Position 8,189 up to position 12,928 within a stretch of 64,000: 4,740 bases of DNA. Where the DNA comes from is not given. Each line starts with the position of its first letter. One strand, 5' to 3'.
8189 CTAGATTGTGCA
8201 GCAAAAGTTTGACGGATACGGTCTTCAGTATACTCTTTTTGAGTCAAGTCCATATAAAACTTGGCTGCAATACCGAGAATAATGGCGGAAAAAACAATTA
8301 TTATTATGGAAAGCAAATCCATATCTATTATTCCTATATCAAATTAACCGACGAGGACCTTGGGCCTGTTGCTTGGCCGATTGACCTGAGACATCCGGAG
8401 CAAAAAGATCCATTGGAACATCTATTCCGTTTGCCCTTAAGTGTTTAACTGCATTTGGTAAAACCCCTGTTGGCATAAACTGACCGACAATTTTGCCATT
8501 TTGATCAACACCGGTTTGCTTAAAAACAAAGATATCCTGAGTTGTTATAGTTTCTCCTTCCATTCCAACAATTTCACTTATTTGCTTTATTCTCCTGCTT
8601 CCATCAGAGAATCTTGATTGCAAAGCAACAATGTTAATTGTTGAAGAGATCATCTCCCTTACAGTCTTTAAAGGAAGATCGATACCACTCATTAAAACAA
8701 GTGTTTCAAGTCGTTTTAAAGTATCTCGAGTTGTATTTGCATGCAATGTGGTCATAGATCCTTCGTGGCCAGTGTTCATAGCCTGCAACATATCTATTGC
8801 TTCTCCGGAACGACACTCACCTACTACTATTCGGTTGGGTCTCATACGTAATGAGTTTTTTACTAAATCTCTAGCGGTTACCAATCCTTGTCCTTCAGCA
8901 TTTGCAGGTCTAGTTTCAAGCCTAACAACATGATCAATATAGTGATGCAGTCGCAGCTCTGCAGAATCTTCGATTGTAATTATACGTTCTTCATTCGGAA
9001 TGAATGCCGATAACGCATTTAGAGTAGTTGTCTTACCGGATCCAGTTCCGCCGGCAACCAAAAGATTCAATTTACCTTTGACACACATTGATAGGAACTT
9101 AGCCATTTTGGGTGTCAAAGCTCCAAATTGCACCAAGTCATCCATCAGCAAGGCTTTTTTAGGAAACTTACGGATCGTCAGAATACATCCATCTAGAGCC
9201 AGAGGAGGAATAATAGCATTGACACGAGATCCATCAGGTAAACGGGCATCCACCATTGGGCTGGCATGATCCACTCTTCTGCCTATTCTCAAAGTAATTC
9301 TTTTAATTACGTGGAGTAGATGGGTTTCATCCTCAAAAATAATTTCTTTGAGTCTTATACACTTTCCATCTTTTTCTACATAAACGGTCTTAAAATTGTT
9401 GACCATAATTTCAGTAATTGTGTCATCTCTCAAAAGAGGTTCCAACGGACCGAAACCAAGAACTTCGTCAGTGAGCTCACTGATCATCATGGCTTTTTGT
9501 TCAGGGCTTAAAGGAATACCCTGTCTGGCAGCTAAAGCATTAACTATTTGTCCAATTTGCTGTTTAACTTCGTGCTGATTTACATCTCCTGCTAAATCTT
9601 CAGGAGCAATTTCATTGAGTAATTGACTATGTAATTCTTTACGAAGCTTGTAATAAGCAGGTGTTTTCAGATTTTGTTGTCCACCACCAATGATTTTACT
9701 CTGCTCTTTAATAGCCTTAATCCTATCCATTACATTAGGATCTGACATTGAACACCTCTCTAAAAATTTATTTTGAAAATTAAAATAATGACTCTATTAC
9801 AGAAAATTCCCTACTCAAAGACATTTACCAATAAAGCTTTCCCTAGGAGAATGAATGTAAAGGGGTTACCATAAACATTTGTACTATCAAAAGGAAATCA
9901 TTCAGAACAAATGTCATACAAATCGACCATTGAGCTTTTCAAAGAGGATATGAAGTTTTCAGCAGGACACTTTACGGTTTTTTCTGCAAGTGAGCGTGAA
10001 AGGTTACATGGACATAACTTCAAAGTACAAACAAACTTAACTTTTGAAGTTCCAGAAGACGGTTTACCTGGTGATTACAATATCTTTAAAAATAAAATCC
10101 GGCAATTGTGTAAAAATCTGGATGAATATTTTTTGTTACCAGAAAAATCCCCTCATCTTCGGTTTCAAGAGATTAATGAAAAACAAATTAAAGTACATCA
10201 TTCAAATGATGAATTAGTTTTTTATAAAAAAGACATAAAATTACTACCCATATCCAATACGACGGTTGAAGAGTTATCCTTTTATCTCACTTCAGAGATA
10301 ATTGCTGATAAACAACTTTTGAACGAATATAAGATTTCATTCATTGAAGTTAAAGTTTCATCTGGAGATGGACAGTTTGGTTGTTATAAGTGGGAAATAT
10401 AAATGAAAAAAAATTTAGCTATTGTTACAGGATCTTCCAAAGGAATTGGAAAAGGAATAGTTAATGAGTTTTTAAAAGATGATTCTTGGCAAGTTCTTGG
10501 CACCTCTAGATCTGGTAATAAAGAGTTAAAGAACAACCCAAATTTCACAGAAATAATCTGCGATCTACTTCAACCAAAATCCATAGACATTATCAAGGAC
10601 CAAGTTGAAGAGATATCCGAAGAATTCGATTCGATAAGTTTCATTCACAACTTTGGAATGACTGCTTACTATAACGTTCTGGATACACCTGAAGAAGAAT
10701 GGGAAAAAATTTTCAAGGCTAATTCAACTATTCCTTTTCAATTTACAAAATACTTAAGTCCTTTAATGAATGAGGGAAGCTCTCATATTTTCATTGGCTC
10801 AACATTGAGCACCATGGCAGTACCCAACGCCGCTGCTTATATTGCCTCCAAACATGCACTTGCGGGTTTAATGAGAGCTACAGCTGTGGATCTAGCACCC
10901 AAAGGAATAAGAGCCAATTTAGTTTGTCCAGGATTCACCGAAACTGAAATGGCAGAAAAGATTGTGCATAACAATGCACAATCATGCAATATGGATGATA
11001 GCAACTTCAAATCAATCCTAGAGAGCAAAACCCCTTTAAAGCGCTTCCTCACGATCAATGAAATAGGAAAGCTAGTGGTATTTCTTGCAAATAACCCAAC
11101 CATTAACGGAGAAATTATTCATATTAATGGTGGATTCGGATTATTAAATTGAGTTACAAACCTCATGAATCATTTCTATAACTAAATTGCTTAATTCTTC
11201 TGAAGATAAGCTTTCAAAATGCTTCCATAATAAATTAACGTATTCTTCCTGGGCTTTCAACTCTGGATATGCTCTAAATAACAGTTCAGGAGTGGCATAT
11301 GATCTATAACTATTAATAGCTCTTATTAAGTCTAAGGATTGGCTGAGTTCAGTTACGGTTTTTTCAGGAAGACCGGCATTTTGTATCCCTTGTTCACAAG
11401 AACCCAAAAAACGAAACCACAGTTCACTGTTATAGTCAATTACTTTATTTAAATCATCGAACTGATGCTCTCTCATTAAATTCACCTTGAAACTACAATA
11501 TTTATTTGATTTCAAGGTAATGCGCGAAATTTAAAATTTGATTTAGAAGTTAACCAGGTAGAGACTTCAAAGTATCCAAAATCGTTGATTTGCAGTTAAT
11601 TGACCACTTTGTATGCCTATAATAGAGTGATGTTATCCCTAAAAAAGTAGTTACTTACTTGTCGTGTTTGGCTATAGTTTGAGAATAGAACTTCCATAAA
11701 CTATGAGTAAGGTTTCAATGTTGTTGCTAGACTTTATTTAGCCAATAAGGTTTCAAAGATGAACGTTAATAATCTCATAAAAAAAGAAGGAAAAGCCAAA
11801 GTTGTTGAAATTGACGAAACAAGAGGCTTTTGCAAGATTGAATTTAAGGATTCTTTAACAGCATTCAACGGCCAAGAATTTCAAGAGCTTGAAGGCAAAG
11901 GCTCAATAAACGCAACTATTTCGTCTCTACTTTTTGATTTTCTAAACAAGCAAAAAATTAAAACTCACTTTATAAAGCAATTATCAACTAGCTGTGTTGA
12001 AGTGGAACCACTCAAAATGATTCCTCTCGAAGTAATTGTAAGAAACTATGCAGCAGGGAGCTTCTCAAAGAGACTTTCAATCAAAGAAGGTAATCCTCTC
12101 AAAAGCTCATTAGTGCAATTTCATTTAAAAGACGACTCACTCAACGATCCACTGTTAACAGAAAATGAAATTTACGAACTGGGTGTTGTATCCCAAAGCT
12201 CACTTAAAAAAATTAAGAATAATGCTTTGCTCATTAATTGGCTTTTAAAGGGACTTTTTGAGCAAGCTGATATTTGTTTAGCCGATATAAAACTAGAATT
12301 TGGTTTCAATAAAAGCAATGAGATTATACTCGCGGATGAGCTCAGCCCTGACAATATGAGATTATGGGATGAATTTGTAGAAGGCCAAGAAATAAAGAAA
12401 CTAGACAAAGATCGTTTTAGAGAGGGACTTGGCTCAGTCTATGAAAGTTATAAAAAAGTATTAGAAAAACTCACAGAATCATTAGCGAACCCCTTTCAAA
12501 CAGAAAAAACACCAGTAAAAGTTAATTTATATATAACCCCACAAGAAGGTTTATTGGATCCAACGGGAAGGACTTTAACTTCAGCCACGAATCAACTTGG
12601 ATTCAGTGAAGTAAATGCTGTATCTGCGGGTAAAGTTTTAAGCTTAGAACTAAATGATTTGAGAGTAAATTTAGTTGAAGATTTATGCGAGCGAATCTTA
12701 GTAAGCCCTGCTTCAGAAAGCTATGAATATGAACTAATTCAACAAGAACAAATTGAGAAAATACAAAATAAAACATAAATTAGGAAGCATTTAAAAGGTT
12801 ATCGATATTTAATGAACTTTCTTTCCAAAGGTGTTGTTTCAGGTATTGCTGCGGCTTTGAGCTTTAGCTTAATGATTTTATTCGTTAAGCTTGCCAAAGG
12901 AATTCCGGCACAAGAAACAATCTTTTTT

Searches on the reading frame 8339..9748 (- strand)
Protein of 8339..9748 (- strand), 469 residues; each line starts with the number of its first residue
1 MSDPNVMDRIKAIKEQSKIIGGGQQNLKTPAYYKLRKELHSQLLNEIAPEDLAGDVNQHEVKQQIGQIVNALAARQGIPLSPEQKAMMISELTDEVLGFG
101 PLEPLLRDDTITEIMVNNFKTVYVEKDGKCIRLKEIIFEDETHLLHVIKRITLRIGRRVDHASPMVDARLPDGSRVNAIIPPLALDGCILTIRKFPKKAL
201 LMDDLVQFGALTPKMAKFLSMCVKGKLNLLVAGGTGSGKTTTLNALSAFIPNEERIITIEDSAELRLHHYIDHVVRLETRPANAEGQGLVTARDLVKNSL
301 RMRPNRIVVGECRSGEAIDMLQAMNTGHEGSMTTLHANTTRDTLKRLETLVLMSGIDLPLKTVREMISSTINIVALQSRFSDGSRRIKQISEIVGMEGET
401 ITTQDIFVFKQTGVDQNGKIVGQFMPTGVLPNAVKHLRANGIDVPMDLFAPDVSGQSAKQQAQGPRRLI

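Call 44: search_protein_families(library=pfam, max_evalue=0.00001, proteins=[window:8339-9748:-])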
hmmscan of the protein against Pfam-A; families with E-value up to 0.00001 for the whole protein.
window:8339-9748:- (469 aa): 1 family
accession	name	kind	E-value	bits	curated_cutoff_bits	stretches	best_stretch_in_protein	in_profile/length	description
PF00437.27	T2SSE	-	2.6e-60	204.5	24.9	1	98-377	4-275/370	Type II/IV secretion system protein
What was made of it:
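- On T3SS translocon subunit SctE (YopB/AopB; Pfam SseC-like): It holds one T2SSE-type ATPase at 8339..9748 (call 44) and no T3SS gene.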

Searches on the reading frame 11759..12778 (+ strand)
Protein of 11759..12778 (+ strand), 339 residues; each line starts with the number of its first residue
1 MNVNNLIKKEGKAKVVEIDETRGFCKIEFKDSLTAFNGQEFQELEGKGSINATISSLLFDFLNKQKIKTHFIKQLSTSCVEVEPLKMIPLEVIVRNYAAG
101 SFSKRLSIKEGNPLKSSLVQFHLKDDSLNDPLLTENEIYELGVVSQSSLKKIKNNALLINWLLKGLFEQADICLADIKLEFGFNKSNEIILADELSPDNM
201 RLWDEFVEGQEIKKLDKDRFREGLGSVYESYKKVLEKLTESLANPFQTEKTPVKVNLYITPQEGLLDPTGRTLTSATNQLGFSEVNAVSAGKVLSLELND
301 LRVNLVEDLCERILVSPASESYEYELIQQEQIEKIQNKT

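Call 44: search_protein_families(library=pfam, max_evalue=0.00001, proteins=[window:11759-12778:+])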
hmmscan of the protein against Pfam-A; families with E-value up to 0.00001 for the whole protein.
window:11759-12778:+ (339 aa): 2 families
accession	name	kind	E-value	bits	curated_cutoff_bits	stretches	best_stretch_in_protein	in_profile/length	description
PF01259.24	SAICAR_synt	-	2e-69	234.4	20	1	9-237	3-232/233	SAICAR synthetase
PF02700.19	PurS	-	7.9e-14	52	22.2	1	254-326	1-77/77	Phosphoribosylformylglycinamidine (FGAM) synthase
